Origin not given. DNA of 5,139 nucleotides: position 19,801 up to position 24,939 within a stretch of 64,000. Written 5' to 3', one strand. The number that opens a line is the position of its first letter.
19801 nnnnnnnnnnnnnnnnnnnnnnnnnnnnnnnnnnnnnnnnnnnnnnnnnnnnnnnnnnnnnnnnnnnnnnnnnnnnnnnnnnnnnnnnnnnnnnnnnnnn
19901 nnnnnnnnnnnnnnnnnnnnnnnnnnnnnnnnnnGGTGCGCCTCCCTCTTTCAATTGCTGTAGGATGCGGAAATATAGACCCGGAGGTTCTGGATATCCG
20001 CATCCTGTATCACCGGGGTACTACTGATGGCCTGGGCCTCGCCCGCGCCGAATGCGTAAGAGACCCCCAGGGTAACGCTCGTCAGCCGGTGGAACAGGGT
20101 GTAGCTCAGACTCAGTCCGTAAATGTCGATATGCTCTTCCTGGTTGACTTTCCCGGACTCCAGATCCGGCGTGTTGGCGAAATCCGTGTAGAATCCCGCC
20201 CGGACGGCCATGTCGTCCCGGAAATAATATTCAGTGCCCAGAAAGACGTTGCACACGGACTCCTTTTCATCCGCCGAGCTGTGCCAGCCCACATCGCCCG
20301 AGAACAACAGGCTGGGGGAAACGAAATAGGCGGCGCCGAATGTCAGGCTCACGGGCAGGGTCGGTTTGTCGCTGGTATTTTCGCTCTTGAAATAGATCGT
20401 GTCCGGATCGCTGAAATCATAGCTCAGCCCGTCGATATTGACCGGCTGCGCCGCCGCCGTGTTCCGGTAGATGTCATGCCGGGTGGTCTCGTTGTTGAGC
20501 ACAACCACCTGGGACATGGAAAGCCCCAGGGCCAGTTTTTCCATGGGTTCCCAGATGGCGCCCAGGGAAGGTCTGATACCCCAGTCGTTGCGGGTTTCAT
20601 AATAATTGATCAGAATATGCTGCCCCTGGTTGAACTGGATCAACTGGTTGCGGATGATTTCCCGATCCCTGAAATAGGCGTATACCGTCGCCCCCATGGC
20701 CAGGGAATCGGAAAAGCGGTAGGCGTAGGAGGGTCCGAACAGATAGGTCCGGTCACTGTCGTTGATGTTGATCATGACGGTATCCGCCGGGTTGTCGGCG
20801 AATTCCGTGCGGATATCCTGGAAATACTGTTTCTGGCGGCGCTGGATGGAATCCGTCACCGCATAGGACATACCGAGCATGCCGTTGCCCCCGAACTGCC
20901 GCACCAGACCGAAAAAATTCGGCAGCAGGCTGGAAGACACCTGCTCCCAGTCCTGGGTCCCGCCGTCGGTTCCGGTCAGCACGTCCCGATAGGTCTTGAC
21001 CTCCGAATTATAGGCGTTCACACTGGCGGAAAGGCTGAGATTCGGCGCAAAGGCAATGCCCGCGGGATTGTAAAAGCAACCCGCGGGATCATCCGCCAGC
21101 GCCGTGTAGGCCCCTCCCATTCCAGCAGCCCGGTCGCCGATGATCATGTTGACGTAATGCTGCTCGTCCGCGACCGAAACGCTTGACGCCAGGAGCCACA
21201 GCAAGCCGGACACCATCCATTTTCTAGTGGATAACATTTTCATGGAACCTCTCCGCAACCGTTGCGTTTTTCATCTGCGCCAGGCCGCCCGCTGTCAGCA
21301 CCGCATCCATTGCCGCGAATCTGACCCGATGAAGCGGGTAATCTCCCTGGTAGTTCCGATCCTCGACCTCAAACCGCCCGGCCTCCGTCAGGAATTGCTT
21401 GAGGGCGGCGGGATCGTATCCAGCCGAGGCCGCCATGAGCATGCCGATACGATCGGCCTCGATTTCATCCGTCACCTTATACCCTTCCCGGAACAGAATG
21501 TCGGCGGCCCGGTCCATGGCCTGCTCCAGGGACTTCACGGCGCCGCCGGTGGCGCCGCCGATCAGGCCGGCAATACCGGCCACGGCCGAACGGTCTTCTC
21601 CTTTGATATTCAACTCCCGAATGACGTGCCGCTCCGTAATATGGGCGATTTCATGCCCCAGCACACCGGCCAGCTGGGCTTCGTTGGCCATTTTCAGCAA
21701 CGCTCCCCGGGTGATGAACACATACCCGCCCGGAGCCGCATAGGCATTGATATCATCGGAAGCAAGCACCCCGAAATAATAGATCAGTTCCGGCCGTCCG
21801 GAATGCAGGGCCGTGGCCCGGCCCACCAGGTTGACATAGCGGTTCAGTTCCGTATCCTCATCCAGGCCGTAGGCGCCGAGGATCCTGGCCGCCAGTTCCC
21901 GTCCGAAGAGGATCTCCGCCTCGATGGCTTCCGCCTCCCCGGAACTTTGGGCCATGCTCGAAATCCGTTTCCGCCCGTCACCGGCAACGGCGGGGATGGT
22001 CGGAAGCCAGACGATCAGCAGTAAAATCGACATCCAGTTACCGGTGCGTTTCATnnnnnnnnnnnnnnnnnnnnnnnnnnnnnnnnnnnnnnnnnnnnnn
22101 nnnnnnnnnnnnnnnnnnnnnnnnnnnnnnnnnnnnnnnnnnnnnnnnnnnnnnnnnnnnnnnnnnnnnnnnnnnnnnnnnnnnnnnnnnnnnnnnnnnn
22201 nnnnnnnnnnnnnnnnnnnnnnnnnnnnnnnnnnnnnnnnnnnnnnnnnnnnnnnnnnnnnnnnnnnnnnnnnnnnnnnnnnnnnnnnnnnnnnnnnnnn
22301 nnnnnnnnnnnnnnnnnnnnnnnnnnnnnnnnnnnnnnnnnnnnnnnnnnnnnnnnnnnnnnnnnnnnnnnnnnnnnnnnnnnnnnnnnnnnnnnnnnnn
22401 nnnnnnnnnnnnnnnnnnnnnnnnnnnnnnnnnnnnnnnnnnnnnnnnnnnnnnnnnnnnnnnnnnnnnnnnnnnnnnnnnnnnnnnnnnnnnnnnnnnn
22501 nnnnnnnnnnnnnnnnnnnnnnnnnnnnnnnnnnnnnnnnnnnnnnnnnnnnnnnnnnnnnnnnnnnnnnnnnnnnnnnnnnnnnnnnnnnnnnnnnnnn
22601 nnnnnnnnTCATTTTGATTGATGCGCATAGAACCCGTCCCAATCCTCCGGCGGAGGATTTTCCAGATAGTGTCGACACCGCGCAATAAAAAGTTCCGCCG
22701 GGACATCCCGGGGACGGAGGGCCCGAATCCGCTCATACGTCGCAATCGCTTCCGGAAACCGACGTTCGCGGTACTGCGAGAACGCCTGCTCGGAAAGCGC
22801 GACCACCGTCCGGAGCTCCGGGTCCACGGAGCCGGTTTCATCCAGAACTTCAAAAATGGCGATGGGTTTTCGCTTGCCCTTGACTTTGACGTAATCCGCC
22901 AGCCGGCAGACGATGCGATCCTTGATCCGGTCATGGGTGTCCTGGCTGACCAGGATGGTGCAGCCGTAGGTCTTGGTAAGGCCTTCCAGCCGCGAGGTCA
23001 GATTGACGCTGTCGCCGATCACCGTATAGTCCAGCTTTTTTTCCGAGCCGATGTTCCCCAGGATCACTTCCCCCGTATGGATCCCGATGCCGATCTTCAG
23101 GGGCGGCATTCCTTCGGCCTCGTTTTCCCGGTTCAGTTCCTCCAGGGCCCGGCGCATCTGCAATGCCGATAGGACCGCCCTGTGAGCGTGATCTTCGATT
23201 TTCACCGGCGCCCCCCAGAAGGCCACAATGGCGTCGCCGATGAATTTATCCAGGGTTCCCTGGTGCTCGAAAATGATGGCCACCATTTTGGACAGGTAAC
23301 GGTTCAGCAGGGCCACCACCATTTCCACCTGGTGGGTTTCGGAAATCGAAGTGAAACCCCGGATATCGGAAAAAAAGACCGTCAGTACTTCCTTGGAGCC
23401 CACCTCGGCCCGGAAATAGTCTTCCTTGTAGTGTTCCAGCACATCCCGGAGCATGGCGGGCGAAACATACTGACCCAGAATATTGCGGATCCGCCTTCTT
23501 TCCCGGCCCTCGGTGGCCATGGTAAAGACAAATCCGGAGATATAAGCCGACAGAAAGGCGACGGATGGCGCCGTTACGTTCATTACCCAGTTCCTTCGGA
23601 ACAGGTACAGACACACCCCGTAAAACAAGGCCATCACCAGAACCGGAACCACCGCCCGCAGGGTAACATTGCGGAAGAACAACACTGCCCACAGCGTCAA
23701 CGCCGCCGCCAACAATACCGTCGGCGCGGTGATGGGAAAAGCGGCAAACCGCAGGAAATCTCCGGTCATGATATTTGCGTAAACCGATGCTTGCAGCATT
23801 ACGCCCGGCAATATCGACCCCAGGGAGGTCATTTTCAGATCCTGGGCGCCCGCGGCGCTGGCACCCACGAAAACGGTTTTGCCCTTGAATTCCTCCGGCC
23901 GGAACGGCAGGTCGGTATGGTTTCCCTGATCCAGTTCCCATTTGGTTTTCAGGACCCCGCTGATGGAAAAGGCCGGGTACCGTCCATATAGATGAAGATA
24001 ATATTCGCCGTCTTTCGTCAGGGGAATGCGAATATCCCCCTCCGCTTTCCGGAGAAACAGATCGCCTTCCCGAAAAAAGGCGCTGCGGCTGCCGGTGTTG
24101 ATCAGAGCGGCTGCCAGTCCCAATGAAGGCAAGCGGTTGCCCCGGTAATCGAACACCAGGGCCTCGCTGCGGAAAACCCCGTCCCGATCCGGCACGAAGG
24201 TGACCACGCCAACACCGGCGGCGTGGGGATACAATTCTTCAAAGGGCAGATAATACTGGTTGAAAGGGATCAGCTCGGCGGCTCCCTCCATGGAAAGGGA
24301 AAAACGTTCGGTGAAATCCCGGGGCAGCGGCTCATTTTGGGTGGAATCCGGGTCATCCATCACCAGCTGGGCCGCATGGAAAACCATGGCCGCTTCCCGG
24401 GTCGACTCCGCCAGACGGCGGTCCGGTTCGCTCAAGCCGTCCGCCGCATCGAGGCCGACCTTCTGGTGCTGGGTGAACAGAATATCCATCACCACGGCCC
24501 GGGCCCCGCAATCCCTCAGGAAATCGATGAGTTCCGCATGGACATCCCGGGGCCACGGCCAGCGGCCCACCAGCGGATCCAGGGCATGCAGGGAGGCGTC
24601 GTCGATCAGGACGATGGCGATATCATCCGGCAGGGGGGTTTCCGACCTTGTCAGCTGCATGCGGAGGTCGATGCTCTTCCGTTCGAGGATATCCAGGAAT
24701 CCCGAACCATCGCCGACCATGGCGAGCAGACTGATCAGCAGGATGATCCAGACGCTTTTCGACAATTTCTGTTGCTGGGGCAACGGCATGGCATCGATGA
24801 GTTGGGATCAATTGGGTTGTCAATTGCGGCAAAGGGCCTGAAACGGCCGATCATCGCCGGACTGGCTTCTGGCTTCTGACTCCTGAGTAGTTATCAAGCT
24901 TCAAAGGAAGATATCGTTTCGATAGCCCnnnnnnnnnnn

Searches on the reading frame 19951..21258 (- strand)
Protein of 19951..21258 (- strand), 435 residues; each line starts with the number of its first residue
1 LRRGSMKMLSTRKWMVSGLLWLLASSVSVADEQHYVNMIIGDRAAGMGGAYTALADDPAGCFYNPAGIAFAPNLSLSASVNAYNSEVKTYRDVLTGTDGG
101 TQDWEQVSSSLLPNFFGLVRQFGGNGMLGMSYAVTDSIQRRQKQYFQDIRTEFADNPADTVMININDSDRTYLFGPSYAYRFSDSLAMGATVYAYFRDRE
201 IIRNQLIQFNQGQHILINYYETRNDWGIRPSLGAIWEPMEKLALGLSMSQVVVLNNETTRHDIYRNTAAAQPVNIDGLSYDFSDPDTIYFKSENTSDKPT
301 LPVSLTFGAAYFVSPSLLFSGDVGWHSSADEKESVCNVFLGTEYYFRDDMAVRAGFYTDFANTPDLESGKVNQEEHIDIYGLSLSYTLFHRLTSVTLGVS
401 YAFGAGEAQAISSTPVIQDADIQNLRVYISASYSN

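Call 69: search_protein_families(library=pfam, proteins=[window:19951-21258:-], max_evalue=0.00001)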
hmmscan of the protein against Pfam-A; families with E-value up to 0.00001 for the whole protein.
window:19951-21258:- (435 aa): 1 family
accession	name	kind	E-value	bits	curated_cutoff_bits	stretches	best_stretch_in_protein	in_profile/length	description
PF03349.22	Toluene_X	-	1.2e-09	37.6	29.7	1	44-267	20-242/421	Outer membrane protein transport protein (OMPP1/FadL/TodX)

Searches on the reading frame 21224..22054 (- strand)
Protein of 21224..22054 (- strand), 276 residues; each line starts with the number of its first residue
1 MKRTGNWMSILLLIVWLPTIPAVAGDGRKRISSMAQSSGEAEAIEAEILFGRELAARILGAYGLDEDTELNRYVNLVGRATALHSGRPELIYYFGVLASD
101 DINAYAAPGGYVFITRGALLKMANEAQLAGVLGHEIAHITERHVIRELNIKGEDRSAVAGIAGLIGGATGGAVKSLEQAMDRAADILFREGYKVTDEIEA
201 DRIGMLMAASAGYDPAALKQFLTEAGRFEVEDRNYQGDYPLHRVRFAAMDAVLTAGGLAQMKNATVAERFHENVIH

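Call 69: search_protein_families(library=pfam, proteins=[window:21224-22054:-], max_evalue=0.00001)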
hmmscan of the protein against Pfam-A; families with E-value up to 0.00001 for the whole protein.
window:21224-22054:- (276 aa): 1 family
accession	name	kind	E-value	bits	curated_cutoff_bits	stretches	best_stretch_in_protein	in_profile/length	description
PF01435.24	Peptidase_M48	-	2.9e-24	86.4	20.3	1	71-249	4-182/186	Peptidase family M48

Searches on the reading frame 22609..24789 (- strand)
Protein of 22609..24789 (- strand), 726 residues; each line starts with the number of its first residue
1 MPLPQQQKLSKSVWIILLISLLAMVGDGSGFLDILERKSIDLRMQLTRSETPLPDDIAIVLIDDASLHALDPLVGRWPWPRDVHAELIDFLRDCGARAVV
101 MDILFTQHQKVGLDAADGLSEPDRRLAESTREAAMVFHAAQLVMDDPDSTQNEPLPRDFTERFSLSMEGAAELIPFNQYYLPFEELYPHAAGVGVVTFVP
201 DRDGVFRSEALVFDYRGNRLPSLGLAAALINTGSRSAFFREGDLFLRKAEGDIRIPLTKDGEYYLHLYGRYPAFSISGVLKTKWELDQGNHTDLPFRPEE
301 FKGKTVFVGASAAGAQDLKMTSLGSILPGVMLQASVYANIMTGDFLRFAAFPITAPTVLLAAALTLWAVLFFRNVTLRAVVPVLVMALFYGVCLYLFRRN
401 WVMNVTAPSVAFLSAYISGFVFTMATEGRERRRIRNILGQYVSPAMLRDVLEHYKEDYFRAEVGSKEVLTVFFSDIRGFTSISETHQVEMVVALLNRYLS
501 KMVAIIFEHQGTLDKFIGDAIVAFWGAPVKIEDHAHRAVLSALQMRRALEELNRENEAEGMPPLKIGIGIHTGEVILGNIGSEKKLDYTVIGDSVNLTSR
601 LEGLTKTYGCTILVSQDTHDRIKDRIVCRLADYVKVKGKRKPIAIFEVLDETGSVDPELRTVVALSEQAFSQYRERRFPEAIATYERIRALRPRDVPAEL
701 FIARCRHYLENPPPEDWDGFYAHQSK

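Call 7: search_protein_families(library=pfam, proteins=[window:22609-24789:-])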
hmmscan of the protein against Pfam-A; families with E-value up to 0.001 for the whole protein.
window:22609-24789:- (726 aa): 2 families
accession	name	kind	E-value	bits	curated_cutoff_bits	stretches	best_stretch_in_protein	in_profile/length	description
PF05226.16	CHASE2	-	6e-51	173.9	26.3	1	19-369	6-253/257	CHASE2 domain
PF00211.25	Guanylate_cyc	-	1.3e-27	97.1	21.9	1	465-642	5-176/183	Adenylate and Guanylate cyclase catalytic domain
